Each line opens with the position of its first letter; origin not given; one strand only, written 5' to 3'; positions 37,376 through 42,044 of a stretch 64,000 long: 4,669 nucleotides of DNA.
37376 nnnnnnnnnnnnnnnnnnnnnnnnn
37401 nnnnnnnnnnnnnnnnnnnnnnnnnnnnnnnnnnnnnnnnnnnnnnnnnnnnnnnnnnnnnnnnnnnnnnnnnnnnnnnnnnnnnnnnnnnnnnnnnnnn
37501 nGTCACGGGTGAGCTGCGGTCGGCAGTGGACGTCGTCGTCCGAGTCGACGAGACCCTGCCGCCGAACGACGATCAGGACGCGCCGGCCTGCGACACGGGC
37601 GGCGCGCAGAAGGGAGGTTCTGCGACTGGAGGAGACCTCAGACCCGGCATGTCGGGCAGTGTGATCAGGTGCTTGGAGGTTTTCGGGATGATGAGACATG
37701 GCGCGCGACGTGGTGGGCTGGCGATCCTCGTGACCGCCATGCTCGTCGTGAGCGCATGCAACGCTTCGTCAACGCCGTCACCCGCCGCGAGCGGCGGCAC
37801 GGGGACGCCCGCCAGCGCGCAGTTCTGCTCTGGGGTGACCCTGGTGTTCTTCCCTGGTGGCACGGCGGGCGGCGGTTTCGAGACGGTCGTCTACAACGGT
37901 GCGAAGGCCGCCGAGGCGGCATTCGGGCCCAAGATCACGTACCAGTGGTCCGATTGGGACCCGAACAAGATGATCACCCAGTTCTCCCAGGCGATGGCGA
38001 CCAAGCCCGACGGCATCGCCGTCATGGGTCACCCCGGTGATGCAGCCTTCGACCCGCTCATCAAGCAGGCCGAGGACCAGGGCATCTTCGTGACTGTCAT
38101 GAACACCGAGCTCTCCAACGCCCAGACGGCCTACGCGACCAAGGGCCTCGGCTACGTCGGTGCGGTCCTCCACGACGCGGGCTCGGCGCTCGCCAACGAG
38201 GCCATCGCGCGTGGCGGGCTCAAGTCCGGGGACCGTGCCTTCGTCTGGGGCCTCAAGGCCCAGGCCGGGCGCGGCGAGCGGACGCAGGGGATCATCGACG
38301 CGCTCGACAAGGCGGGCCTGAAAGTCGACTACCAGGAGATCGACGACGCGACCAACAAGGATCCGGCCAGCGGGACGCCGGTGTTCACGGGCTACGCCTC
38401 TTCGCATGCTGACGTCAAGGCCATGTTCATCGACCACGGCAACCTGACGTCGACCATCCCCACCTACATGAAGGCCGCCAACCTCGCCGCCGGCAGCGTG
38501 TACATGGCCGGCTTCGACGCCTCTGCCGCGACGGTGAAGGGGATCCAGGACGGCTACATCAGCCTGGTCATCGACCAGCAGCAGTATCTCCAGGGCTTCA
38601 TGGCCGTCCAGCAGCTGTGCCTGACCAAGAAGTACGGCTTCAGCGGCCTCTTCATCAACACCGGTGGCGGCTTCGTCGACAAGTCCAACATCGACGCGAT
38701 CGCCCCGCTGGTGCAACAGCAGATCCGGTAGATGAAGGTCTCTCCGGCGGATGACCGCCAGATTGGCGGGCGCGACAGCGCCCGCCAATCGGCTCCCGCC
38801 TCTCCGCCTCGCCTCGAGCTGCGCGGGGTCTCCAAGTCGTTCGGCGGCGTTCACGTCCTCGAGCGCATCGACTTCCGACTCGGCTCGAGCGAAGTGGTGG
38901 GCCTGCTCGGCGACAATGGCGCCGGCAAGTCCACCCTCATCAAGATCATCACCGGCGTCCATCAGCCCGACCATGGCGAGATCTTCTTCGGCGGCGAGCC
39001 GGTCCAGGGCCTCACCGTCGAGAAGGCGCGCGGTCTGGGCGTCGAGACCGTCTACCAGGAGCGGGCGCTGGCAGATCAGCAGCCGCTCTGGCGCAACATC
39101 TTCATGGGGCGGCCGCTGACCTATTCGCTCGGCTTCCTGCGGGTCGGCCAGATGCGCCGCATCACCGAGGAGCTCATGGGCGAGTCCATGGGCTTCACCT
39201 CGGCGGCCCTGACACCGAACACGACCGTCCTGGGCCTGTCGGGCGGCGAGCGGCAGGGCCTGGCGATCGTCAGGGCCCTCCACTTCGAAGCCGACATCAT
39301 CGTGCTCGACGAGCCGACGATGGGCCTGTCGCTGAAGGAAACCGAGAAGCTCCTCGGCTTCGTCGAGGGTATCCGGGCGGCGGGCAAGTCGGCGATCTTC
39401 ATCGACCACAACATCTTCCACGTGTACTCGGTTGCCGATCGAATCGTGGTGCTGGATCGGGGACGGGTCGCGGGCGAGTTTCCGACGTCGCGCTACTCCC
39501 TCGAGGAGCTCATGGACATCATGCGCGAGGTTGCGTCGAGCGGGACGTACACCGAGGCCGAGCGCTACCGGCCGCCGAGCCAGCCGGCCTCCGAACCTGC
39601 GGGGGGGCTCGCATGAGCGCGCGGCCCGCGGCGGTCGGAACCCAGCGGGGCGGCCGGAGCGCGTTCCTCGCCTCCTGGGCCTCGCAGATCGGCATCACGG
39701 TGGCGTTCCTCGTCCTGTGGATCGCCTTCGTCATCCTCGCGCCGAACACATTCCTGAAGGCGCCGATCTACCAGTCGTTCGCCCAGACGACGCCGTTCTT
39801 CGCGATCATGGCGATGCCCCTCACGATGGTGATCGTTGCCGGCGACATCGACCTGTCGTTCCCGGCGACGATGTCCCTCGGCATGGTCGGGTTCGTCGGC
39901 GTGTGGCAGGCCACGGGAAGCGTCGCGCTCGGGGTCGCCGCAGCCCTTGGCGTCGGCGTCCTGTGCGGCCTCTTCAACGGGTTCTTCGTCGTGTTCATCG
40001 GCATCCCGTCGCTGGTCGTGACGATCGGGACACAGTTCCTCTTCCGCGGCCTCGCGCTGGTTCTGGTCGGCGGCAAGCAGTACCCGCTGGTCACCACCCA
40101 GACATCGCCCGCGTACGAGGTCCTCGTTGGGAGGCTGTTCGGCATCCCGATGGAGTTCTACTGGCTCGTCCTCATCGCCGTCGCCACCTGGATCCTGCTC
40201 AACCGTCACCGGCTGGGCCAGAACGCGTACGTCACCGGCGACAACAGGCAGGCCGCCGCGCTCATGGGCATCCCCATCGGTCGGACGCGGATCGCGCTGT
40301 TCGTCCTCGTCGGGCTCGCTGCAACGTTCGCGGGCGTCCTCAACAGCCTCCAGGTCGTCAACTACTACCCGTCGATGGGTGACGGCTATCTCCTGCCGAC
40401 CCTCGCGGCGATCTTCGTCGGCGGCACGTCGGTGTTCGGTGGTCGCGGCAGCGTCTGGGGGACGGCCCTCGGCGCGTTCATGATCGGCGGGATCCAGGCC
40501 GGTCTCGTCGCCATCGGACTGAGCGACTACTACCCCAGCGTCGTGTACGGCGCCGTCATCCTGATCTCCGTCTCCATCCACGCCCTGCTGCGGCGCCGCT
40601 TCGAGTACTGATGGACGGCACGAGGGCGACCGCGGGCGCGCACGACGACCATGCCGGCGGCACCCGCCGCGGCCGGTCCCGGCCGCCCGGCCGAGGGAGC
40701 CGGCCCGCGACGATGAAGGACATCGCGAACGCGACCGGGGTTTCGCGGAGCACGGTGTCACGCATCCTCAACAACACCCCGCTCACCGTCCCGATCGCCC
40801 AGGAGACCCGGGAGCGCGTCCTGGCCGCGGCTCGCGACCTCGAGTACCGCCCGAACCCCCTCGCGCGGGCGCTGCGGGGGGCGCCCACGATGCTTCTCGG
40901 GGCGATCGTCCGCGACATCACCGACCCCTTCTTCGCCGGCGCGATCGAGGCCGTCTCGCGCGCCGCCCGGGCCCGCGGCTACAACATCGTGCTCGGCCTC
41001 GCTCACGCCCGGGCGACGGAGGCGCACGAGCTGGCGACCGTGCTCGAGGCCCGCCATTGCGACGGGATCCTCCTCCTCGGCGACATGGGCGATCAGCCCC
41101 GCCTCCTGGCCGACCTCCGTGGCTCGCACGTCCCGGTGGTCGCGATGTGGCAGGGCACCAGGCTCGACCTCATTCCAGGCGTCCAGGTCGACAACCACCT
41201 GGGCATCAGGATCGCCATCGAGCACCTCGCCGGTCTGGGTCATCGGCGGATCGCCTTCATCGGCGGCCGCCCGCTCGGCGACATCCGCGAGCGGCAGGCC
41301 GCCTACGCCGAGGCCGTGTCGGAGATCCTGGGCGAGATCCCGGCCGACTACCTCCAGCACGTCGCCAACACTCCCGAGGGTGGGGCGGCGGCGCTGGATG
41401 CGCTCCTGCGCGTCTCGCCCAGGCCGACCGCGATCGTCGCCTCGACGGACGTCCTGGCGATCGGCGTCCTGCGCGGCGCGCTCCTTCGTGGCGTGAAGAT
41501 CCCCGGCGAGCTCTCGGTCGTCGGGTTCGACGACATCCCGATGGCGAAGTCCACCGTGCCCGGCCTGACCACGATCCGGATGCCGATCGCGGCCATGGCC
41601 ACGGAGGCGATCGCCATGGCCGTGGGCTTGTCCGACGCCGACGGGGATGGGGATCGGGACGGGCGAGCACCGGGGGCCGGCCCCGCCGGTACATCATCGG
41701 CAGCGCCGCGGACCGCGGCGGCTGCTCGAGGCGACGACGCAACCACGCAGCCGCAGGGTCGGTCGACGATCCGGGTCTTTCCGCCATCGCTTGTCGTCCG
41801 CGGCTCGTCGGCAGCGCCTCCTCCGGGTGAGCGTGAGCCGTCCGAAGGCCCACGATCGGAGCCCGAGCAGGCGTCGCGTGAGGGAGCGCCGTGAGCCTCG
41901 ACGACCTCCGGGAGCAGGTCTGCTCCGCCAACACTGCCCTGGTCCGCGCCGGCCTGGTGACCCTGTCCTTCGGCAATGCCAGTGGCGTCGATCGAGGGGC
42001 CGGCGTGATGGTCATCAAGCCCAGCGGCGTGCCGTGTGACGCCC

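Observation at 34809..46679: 985-bp perfectly identical direct repeats flank the 9.9-kb arabinose island; one copy truncates a META-domain gene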

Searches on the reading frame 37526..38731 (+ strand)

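Call 7: search_protein_families(library=pfam, proteins=[window:37526-38731:+], max_evalue=0.01)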
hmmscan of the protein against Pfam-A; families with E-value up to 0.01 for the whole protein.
window:37526-38731:+ (401 aa): 2 families
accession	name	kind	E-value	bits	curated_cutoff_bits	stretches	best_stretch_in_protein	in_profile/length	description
PF13407.12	Peripla_BP_4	-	5.2e-28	98.7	35.1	1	113-364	7-250/258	Periplasmic binding protein domain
PF00532.27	Peripla_BP_1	-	0.0011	19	22.2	1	127-278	24-165/281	Periplasmic binding proteins and sugar binding domain of LacI family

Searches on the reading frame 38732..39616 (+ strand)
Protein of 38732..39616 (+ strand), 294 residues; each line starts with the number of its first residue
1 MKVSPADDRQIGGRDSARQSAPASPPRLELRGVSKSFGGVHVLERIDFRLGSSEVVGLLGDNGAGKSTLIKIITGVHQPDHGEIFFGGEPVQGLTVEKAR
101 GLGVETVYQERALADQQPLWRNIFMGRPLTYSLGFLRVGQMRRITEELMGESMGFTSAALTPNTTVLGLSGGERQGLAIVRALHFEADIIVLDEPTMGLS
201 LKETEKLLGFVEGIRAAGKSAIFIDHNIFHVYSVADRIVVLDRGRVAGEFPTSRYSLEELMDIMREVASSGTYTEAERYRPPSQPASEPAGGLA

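Call 7: search_protein_families(library=pfam, proteins=[window:38732-39616:+], max_evalue=0.01)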
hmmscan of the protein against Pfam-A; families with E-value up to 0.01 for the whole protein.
window:38732-39616:+ (294 aa): 5 families
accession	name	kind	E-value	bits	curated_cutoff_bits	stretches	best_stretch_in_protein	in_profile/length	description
PF00005.33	ABC_tran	-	2.8e-25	90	25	1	43-196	1-136/137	ABC transporter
PF13304.12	AAA_21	-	1.5e-06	29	27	1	56-86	2-32/304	AAA domain, putative AbiEii toxin, Type IV TA system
PF13476.12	AAA_23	-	0.00028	22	27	1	35-74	8-40/201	AAA domain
PF13555.12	AAA_29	-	0.0015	18.6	27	1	51-72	20-41/61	P-loop containing region of AAA domain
PF03308.22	MeaB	-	0.0027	17.2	23.1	1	40-73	20-53/273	Methylmalonyl Co-A mutase-associated GTPase MeaB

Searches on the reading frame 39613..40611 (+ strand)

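Call 7: search_protein_families(library=pfam, proteins=[window:39613-40611:+], max_evalue=0.01)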
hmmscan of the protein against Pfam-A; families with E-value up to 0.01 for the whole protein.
window:39613-40611:+ (332 aa): 1 family
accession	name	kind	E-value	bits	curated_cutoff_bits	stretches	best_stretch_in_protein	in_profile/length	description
PF02653.21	BPD_transp_2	-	6.2e-39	134.2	26.8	1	56-319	5-268/269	Branched-chain amino acid transport system / permease component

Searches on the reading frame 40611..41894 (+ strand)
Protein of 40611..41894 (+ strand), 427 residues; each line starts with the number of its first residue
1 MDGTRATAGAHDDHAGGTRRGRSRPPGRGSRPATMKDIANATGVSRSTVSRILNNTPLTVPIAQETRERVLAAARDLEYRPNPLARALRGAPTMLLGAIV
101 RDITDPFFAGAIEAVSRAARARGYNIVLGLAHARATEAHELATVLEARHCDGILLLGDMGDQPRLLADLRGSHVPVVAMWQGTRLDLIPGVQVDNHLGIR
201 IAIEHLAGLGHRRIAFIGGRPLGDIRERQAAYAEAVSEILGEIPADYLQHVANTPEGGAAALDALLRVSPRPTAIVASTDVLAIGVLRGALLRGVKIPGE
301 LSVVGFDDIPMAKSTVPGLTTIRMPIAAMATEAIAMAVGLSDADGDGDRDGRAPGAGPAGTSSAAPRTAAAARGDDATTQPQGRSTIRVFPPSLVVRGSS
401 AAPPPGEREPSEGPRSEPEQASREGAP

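Call 7: search_protein_families(library=pfam, proteins=[window:40611-41894:+], max_evalue=0.01)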
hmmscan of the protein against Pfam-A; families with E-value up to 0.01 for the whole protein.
window:40611-41894:+ (427 aa): 13 families
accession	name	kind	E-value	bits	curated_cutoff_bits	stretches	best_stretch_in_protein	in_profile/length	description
PF13377.12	Peripla_BP_3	-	2.7e-30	106.1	26.5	1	203-341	1-145/167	Periplasmic binding protein-like domain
PF00532.27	Peripla_BP_1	-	3.9e-21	76.2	22.2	1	96-314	4-231/281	Periplasmic binding proteins and sugar binding domain of LacI family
PF00356.27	LacI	-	3.2e-16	59.3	27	1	34-82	1-46/46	Bacterial regulatory proteins, lacI family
PF09339.16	HTH_IclR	-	6.7e-05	23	22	1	29-54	15-40/52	IclR helix-turn-helix domain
PF13545.12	HTH_Crp_2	-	8.4e-05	22.9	27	1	30-54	20-44/70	Crp-like helix-turn-helix domain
PF12802.13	MarR_2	-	0.00026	21.5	27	1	32-54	18-42/61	MarR family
PF13407.12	Peripla_BP_4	-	0.00035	20.6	35.1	1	99-312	4-222/258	Periplasmic binding protein domain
PF01381.28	HTH_3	-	0.0014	19.1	23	1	34-61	11-39/55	Helix-turn-helix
PF04545.22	Sigma70_r4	-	0.0026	17.7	24.1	1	31-54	19-42/50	Sigma-70, region 4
PF00325.26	Crp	-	0.003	17.7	21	0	37-53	7-23/32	Bacterial regulatory proteins, crp family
PF04552.19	Sigma54_DBD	-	0.005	17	22.8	1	31-61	48-78/160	Sigma-54, DNA binding domain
PF02796.21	HTH_7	-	0.0065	17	23.8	0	34-54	23-43/45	Helix-turn-helix domain of resolvase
PF13412.12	HTH_24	-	0.0067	16.4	21.9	0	33-54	18-39/48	Winged helix-turn-helix DNA-binding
